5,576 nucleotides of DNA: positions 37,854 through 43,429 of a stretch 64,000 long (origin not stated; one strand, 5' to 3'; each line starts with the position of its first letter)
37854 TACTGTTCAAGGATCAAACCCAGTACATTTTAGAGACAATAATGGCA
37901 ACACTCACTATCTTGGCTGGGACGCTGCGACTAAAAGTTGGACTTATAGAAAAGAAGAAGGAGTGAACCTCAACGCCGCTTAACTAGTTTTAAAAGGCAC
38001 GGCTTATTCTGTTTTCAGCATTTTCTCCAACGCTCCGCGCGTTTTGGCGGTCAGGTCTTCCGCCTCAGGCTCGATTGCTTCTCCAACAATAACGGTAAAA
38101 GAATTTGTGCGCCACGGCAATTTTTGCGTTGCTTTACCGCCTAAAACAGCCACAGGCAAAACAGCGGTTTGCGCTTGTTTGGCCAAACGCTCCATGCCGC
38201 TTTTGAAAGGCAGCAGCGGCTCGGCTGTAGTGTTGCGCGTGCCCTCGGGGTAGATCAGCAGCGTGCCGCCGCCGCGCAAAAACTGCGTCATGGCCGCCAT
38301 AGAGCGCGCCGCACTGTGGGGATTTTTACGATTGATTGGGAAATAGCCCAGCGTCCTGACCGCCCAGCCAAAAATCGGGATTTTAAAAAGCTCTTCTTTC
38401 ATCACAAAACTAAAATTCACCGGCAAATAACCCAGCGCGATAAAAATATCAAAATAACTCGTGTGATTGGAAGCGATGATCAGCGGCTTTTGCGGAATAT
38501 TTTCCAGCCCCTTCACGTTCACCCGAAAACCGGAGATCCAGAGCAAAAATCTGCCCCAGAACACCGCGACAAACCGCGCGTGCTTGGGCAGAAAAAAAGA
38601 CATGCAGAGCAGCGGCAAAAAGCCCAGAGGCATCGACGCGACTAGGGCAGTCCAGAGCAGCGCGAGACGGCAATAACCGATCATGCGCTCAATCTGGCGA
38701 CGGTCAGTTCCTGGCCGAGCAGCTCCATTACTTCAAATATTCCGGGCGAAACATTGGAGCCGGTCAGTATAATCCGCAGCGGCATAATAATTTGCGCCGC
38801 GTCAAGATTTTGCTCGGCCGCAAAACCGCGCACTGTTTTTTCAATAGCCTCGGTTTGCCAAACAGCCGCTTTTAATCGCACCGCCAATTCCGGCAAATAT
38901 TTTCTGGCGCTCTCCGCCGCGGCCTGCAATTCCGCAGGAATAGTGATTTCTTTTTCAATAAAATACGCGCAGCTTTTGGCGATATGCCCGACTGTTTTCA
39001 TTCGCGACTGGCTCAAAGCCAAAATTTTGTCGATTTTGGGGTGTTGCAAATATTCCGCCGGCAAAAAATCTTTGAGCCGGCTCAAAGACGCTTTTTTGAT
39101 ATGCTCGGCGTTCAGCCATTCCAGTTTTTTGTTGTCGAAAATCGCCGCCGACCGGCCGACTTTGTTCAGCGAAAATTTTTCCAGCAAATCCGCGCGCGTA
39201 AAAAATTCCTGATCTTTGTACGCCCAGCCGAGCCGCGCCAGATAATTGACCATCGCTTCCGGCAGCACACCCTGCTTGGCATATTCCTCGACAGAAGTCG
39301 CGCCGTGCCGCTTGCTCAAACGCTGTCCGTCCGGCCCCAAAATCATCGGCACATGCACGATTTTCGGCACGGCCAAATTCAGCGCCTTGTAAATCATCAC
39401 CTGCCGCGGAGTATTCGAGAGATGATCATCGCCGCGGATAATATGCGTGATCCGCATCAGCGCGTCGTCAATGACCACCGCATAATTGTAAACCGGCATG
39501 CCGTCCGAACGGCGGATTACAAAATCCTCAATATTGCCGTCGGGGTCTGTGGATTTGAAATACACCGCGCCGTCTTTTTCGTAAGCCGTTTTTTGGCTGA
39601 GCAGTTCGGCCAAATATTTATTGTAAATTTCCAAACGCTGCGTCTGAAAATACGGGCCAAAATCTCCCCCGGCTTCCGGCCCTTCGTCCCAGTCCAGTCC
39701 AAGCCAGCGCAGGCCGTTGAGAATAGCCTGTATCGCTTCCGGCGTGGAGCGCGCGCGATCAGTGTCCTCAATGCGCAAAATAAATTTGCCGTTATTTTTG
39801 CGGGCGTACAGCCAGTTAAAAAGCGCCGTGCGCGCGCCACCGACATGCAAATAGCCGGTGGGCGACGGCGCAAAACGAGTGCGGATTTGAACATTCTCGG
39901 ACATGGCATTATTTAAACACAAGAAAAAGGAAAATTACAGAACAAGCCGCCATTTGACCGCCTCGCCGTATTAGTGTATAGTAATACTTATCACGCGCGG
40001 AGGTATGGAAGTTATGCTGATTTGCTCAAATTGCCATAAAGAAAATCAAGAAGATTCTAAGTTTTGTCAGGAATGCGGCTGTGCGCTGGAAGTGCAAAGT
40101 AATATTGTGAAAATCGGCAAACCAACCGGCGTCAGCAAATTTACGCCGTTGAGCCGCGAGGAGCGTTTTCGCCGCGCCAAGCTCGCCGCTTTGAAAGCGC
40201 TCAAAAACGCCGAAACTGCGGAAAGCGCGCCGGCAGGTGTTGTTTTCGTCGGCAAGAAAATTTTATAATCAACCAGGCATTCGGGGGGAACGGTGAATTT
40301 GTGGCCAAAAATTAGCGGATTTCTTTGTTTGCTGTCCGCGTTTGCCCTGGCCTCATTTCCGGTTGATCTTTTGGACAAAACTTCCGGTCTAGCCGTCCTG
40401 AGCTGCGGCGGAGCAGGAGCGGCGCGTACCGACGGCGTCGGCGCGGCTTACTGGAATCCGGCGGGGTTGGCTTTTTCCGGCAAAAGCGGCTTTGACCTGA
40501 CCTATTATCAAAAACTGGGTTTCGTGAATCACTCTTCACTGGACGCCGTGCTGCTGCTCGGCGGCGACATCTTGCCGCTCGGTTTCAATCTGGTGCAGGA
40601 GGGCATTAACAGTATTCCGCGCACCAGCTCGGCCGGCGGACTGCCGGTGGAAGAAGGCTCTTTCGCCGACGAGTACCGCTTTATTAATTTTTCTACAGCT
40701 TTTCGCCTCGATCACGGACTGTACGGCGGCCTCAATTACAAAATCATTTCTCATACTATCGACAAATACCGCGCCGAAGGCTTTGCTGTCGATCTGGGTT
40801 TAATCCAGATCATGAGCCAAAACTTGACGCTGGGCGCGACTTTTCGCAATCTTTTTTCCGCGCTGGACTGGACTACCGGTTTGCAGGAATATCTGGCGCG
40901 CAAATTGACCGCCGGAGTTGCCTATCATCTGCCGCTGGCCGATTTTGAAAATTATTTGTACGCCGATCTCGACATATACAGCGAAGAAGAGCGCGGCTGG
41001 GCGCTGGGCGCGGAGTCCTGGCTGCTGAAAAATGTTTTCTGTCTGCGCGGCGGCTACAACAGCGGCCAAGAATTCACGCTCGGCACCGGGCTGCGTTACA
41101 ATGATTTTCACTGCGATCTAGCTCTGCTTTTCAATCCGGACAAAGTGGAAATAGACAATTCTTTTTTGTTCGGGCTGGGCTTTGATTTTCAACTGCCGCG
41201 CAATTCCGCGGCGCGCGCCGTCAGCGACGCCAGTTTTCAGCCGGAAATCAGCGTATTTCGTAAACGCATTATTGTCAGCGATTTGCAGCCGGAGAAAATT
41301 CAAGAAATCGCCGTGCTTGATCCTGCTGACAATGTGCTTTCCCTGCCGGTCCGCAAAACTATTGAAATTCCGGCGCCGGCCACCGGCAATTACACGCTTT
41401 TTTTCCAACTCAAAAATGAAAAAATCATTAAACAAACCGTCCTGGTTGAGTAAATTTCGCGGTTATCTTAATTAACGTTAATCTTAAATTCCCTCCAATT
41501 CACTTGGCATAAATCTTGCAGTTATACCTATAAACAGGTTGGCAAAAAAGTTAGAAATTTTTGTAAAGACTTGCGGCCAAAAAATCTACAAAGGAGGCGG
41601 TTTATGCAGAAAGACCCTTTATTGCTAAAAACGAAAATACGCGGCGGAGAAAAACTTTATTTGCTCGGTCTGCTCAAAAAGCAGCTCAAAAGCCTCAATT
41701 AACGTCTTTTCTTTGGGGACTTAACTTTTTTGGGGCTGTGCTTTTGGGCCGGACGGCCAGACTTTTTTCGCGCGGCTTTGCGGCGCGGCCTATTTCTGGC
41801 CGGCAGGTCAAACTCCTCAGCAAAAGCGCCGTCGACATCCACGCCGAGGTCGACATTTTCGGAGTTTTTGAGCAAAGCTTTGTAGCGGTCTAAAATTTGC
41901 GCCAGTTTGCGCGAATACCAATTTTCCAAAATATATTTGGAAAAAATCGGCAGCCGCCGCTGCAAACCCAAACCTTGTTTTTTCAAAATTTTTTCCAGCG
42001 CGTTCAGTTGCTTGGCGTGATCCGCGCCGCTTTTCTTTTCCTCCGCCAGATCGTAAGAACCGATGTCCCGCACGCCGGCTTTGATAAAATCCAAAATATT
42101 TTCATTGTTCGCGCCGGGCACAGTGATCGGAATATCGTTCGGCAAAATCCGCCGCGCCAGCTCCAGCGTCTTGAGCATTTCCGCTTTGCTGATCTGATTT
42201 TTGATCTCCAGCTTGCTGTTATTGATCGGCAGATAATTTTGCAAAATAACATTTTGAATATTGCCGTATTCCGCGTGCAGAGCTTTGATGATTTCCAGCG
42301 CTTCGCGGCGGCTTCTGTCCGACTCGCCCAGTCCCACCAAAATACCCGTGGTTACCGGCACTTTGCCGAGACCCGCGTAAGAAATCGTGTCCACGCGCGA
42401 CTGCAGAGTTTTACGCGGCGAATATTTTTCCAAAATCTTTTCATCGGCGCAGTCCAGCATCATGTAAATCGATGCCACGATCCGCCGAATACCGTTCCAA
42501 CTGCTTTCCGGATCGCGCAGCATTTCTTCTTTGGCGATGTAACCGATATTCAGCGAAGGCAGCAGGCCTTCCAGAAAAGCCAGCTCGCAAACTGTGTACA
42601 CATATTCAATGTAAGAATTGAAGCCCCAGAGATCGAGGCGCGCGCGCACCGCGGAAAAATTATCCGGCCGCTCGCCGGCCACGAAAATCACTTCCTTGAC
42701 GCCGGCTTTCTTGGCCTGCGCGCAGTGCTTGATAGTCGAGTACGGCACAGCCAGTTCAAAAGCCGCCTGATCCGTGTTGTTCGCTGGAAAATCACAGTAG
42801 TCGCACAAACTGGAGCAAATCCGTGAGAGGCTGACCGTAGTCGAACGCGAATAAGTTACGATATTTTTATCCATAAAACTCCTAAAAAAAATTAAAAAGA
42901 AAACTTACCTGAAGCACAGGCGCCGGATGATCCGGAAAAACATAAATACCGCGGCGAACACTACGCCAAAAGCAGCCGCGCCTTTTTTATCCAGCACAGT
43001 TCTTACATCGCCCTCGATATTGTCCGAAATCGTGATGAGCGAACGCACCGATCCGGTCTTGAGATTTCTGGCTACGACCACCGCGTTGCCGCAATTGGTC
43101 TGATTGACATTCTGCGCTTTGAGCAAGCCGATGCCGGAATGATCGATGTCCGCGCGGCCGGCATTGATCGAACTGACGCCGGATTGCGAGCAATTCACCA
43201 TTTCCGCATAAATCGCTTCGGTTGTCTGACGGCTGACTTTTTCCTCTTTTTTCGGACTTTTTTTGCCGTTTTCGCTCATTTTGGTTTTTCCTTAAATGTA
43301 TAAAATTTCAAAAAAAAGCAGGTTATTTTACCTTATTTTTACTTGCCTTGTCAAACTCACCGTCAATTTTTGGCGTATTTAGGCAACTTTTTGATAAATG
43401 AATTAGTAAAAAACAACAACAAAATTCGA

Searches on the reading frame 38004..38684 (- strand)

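Call 9: search_protein_families(library=pfam, proteins=[window:38004-38684:-], max_evalue=0.01)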
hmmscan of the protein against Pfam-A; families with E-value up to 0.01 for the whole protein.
window:38004-38684:- (226 aa): 1 family
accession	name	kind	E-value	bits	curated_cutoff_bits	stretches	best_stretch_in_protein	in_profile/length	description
PF01553.26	Acyltransferase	-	4.4e-34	117.6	23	1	54-180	1-131/132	Acyltransferase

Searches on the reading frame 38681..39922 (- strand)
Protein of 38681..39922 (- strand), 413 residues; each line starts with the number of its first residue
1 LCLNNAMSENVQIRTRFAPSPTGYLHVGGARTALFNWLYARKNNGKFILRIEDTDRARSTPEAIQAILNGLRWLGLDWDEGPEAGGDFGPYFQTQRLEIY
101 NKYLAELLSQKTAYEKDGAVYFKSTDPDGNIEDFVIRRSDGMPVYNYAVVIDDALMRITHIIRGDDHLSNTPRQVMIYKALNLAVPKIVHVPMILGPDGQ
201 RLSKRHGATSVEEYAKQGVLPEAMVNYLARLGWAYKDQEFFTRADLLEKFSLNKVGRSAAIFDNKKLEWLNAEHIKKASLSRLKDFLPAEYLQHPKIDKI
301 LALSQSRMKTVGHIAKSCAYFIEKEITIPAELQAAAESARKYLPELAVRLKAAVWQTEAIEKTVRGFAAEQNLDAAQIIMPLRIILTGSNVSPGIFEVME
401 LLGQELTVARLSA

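Call 9: search_protein_families(library=pfam, proteins=[window:38681-39922:-], max_evalue=0.01)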
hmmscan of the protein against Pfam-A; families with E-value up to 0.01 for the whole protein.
window:38681-39922:- (413 aa): 2 families
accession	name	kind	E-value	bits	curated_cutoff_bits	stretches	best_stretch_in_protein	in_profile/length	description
PF00749.27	tRNA-synt_1c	-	8.3e-85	284.9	23.4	2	130-269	172-314/314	tRNA synthetases class I (E and Q), catalytic domain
PF19269.4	Anticodon_2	-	5.7e-29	101.8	23.6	1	285-412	8-138/141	Anticodon binding domain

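Call 38: find_related_loci(query=window:38681-39922:-, collection=genome_contigs, flank=10000)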
Query window:38681-39922:- (413 aa) in genome_contigs; peptide patterns used: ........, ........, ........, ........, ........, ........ (x = any residue, [..] = any of these).
577 stretches matched a pattern; 548 encode a relative of the query (tblastn E <= 1e-3); the best 80 are kept; 80 distinct loci.
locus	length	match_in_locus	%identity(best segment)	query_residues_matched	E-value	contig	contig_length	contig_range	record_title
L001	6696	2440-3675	94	1-412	0e+0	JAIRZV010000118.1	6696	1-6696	MAG: Candidatus Margulisiibacteriota bacterium isolate Gx481_bin108 k119_3907215, whole genome shotgun sequence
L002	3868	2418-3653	94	1-412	0e+0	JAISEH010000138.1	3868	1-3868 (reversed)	MAG: Candidatus Margulisiibacteriota bacterium isolate Gx485_bin185 k119_1831909, whole genome shotgun sequence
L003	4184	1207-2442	89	1-412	0e+0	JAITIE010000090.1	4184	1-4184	MAG: Candidatus Margulisiibacteriota bacterium isolate Pcl387_bin101 k119_941612, whole genome shotgun sequence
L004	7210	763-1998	80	2-412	0e+0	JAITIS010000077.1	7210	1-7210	MAG: Candidatus Margulisiibacteriota bacterium isolate Pcl387_bin129 k119_2087827, whole genome shotgun sequence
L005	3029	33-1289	68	2-413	0e+0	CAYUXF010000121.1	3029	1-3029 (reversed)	MAG TPA_asm: uncultured bacterium isolate SRP263991_co7_854 genome assembly, contig: NODE_83385_length_3029_cov_12.93913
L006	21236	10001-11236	58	1-413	9e-162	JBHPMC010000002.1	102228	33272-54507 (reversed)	Candidatus Margulisiibacteriota bacterium isolate SAG AM-324-J15 AM-324-J15_NODE_2, whole genome shotgun sequence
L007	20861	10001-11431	42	14-413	1e-115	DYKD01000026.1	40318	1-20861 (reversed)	MAG TPA_asm: Brevinema andersonii isolate SulCav_AS07-7_42_24 SulCav_AS07_7_880_length_40318_cov_13_886571, whole genome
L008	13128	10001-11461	42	4-413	1e-114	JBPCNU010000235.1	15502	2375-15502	MAG: Rubrobacter sp. isolate TH_ant_mag_138 S1Ck127_4726249_flag_0_multi_5.9919_len_15502, whole genome shotgun sequence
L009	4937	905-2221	44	4-411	8e-115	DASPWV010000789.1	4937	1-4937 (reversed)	MAG TPA_asm: Vicinamibacterales bacterium isolate SMAG_U11550 k141_652919, whole genome shotgun sequence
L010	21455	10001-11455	41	1-410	1e-113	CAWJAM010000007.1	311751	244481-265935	MAG: uncultured Rubrobacteraceae bacterium isolate MFD04850.bin.2.111 genome assembly, contig: contig_31146, whole genom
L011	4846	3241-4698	41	1-410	2e-112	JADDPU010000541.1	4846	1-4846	MAG: Rubrobacter sp. isolate LC3_4 AB19_LC3_5164_length_4862_cov_115, whole genome shotgun sequence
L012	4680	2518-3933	43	13-413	8e-113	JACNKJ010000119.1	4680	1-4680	MAG: bacterium isolate NIOZ-UU57 NIOZ-UU_NODE_24100_length_4680_cov_5.03589, whole genome shotgun sequence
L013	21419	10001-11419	43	14-411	1e-111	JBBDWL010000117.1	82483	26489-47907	MAG: Vicinamibacterales bacterium isolate LejiaD_66_45 Lejia_D_575_length_82483_cov_29, whole genome shotgun sequence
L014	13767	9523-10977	41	1-410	2e-111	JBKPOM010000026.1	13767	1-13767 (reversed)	MAG: Actinomycetota bacterium isolate GS_HAYS_MAG_00014 GS_HAYS_000003129812, whole genome shotgun sequence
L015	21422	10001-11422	42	14-412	2e-110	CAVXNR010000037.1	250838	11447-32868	MAG: Vicinamibacteria bacterium isolate MFD02840.bin.2.172 genome assembly, contig: contig_90703, whole genome shotgun s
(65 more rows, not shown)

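Call 52: search_protein_families(library=pfam, proteins=[L001:1314-2276:-, L001:4484-5281:+, L001:5308-5832:+, L001:5849-6490:-, L001:6490-6693:-], max_evalue=0.001)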
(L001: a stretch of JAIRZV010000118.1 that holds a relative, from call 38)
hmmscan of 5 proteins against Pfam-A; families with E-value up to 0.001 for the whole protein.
L001:1314-2276:- (320 aa): 0 families

L001:4484-5281:+ (265 aa): 3 families
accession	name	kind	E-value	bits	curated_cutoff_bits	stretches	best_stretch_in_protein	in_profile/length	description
PF13561.12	adh_short_C2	-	5.8e-57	193.4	27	1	32-262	6-235/236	Enoyl-(Acyl carrier protein) reductase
PF00106.31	adh_short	-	4.8e-49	166.9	26.6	1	24-214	2-190/195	short chain dehydrogenase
PF08659.16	KR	-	2.8e-11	44.1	22.6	1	26-174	4-152/180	KR domain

L001:5308-5832:+ (174 aa): 1 family
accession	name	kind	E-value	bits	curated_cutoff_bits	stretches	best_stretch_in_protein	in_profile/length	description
PF01613.24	Flavin_Reduct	-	9.7e-23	81.4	27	1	7-150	2-148/153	Flavin reductase like domain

L001:5849-6490:- (213 aa): 0 families

L001:6490-6693:- (67 aa): 0 families

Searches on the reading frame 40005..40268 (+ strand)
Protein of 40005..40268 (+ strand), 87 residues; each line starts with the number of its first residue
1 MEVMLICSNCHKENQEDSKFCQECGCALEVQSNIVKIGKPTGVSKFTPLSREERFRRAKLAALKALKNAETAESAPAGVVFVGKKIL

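Call 10: search_protein_families(library=pfam, proteins=[window:40005-40268:+], max_evalue=0.01)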
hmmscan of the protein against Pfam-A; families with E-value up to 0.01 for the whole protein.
window:40005-40268:+ (87 aa): 4 families
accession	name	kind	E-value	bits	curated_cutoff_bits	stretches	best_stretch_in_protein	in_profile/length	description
PF13240.11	Zn_Ribbon_1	-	9.2e-07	28.9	25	1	7-28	2-23/23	zinc-ribbon domain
PF12773.13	DZR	-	1.5e-05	25.4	27.3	1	7-29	1-23/45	Double zinc ribbon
PF13248.11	Zn_ribbon_3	-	0.0021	17.9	27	1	4-25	2-23/26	zinc-ribbon domain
PF17032.10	Zn_ribbon_15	-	0.0056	17.9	28.9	1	5-25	53-73/73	zinc-ribbon family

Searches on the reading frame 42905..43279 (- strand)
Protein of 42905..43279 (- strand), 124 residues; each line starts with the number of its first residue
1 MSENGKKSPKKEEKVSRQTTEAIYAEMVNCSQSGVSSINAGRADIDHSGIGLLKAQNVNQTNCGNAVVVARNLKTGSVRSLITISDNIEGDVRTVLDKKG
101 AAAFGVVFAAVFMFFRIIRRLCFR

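Call 9: search_protein_families(library=pfam, proteins=[window:42905-43279:-], max_evalue=0.01)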
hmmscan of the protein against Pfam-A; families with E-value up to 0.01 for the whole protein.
window:42905-43279:- (124 aa): 0 families

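Call 53: find_homologous_proteins(query=window:42905-43279:-)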
Query window:42905-43279:- (124 aa): 14 proteins with E <= 0.001 among 42 candidates.
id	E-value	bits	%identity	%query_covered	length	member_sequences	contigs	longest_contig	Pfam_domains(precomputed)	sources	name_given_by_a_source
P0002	6.0e-73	260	100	100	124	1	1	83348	-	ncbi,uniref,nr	ncbi:hypothetical protein NO1_0423 [Candidatus Termititenax aidoneus]|uniref:Uncharacterized protein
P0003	8.0e-66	237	90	100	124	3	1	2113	-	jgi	jgi:hypothetical protein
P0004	3.5e-64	231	89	100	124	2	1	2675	-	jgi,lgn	jgi:transcription termination factor Rho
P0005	2.5e-59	216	82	100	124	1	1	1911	-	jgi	jgi:transcription termination factor Rho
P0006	1.1e-56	207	79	100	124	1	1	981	-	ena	-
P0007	2.1e-56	206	79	100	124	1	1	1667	-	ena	-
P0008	1.6e-54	200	79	100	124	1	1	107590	-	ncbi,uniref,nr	ncbi:hypothetical protein NO2_0020 [Candidatus Termititenax persephonae]|uniref:Uncharacterized prot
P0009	1.4e-48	181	74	94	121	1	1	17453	-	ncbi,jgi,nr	ncbi:MAG: hypothetical protein LBQ83_03010 [Candidatus Margulisbacteria bacterium]|jgi:hypothetical 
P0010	3.7e-48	180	74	94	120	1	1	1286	-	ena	-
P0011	2.2e-46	174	71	94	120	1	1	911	-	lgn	-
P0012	2.4e-40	155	64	90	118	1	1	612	-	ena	-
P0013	2.9e-40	154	57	90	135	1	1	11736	-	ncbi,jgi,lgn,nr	ncbi:MAG: hypothetical protein LBD99_04945 [Candidatus Margulisbacteria bacterium]|jgi:hypothetical 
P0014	6.3e-38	147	62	90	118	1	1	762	-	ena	-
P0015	9.1e-33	130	54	92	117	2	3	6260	-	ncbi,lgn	-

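Call 55: find_encoding_contigs(protein=P0008, flank=6000, max_places=3)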
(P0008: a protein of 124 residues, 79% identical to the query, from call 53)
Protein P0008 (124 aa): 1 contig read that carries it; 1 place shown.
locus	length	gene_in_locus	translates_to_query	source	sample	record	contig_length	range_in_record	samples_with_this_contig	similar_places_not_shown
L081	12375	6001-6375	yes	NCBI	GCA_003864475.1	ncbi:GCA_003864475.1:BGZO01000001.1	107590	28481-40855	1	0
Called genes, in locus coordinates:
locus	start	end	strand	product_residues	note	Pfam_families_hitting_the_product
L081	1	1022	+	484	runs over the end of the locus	PF21478:GcvP2_C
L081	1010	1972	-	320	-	PF00106:adh_short, PF01073:3Beta_HSD, PF01370:Epimerase, PF02719:Polysacc_synt_2, PF04321:RmlD_sub_bind, PF07993:NAD_binding_4 (faint), PF16363:GDP_Man_Dehyd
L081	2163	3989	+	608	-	PF00664:ABC_membrane, PF00005:ABC_tran, PF02463:SMC_N (weak)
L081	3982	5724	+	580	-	PF00664:ABC_membrane, PF00005:ABC_tran, PF02463:SMC_N (weak)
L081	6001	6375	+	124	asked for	-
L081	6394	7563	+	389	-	PF04055:Radical_SAM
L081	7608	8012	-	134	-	PF01227:GTP_cyclohydroI (weak), PF14489:QueF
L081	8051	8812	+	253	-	PF00696:AA_kinase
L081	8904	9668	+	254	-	PF01128:IspD (weak), PF00483:NTP_transferase, PF12804:NTP_transf_3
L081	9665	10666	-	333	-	-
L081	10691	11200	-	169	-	-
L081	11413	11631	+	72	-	PF01197:Ribosomal_L31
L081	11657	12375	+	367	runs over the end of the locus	PF01312:Bac_export_2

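Call 56: find_encoding_contigs(protein=P0004, flank=6000, max_places=3)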
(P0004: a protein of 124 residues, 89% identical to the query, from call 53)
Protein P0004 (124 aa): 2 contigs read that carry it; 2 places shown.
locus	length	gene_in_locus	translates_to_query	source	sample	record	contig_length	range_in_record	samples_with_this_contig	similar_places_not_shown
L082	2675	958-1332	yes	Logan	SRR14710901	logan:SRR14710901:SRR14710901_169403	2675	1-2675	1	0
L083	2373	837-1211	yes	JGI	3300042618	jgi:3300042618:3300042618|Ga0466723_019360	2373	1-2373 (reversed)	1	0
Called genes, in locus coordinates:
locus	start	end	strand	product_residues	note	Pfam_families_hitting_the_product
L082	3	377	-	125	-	?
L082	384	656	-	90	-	PF02604:PhdYeFM_antitox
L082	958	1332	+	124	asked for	-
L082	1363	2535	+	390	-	PF04055:Radical_SAM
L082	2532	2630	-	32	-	-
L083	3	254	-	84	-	?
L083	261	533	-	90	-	PF02604:PhdYeFM_antitox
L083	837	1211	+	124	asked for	-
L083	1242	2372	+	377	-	?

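Call 57: find_encoding_contigs(protein=P0003, flank=6000, max_places=3)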
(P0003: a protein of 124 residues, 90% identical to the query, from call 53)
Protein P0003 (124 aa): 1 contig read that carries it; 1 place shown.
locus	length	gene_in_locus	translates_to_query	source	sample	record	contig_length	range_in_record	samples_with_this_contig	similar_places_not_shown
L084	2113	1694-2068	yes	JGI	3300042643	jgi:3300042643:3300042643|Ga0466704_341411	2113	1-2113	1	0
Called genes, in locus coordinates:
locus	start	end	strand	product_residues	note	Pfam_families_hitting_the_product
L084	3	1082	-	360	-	?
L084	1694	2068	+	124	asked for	-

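Call 58: find_encoding_contigs(protein=P0009, flank=6000, max_places=3)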
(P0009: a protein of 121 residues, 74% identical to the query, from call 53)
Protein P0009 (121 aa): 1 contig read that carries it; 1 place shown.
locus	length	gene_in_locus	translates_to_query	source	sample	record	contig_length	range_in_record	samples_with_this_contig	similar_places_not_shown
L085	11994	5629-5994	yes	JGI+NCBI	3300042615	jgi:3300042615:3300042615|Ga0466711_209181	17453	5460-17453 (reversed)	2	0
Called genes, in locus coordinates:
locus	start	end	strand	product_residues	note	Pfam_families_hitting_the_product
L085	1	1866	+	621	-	PF00133:tRNA-synt_1, PF13603:tRNA-synt_1_2, PF09334:tRNA-synt_1g, PF08264:Anticodon_1, PF10458:Val_tRNA-synt_C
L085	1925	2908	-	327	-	PF02424:ApbE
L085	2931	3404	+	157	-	PF02542:YgbB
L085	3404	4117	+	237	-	PF22435:MRM3-like_sub_bind, PF00588:SpoU_methylase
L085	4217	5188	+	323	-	-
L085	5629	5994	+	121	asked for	-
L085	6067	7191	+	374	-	PF04055:Radical_SAM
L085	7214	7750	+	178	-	PF09419:PGP_phosphatase (weak), PF13242:Hydrolase_like (weak)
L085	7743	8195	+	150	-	-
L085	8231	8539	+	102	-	PF02575:YbaB_DNA_bd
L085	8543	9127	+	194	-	PF21176:RecR_HhH, PF02132:RecR_ZnF, PF01751:Toprim, PF13662:Toprim_4, PF21175:RecR_C (weak)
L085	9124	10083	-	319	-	PF13793:Pribosyltran_N, PF00156:Pribosyltran, PF14572:Pribosyl_synth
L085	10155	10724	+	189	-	PF06695:Sm_multidrug_ex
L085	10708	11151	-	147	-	PF01668:SmpB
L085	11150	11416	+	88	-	-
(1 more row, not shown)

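Call 71: find_encoding_contigs(protein=P0005, flank=6000, max_places=3)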
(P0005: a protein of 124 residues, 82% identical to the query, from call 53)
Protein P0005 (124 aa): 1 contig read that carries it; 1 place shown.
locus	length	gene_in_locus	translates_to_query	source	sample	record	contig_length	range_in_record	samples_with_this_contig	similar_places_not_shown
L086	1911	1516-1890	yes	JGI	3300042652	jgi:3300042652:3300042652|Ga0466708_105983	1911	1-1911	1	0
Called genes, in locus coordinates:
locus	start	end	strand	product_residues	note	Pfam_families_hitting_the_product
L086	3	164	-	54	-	?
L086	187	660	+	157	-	PF02542:YgbB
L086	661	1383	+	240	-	PF22435:MRM3-like_sub_bind, PF00588:SpoU_methylase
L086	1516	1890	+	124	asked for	-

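Call 72: find_encoding_contigs(protein=P0007, flank=6000, max_places=3)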
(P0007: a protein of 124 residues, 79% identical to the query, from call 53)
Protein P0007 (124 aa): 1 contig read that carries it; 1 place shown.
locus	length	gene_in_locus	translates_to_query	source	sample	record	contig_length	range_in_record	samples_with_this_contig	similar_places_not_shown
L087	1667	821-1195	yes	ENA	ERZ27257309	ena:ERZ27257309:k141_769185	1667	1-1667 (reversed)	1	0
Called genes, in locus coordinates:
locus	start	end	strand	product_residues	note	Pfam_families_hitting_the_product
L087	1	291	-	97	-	?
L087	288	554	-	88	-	-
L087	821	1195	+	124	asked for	-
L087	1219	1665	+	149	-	?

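Call 73: find_encoding_contigs(protein=P0013, flank=6000, max_places=3)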
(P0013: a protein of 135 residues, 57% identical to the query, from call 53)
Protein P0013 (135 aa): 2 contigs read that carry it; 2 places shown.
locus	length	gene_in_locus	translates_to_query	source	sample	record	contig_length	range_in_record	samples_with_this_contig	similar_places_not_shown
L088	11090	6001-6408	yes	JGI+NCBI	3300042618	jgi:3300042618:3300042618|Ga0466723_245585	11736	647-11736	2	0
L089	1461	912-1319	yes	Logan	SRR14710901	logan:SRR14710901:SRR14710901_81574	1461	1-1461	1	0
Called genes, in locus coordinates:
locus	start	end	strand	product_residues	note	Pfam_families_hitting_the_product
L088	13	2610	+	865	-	PF00133:tRNA-synt_1, PF09334:tRNA-synt_1g (weak), PF13603:tRNA-synt_1_2, PF09334:tRNA-synt_1g, PF08264:Anticodon_1, PF10458:Val_tRNA-synt_C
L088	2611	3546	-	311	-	PF02424:ApbE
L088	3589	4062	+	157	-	PF02542:YgbB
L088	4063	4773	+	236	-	PF22435:MRM3-like_sub_bind (weak), PF08032:SpoU_sub_bind (faint), PF00588:SpoU_methylase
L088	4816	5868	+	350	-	-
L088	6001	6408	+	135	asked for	-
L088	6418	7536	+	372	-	PF04055:Radical_SAM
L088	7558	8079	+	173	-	PF00702:Hydrolase (weak), PF09419:PGP_phosphatase (faint), PF13242:Hydrolase_like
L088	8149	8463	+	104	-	PF02575:YbaB_DNA_bd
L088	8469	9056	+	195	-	PF21176:RecR_HhH, PF02132:RecR_ZnF, PF01751:Toprim, PF13662:Toprim_4, PF21175:RecR_C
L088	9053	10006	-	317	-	PF13793:Pribosyltran_N, PF00156:Pribosyltran, PF14572:Pribosyl_synth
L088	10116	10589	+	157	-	PF06695:Sm_multidrug_ex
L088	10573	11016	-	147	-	PF01668:SmpB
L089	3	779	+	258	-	?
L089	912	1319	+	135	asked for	-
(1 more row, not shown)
